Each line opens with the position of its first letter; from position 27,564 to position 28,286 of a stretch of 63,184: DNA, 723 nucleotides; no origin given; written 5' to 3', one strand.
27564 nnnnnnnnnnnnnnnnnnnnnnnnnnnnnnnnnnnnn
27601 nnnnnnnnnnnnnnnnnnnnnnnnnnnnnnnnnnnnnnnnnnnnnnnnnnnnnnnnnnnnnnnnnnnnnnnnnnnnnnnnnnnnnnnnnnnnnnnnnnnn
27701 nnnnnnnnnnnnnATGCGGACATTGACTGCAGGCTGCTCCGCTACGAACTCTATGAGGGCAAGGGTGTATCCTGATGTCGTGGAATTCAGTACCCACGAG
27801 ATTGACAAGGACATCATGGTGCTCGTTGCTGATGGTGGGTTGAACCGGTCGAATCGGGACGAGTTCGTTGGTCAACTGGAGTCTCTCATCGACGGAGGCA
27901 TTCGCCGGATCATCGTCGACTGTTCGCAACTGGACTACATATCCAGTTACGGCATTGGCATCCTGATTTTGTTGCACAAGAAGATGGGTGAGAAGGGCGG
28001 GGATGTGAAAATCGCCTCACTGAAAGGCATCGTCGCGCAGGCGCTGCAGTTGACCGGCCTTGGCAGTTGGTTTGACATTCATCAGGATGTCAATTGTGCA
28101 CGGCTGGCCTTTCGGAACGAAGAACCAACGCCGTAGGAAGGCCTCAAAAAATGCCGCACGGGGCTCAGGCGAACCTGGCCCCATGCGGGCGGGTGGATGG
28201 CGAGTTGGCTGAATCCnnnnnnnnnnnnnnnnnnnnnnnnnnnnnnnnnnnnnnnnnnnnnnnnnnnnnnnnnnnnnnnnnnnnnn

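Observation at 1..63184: The entire window is one perfect zero-spacer palindrome (two 31,592-nt arms)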

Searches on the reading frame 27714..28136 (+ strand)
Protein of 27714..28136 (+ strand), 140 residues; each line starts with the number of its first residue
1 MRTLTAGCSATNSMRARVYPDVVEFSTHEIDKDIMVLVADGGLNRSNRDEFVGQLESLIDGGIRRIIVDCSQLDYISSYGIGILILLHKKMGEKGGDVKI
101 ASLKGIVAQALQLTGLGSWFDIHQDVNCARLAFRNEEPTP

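Call 8: search_protein_families(library=pfam, proteins=[window:27714-28136:+])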
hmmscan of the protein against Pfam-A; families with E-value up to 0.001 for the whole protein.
window:27714-28136:+ (140 aa): 2 families
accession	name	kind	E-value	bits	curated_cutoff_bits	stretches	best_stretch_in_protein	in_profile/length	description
PF01740.26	STAS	-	3.1e-17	62.7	22.6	1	29-127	5-104/106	STAS domain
PF13466.11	STAS_2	-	2.9e-09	37.4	29.2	1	38-116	2-79/80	STAS domain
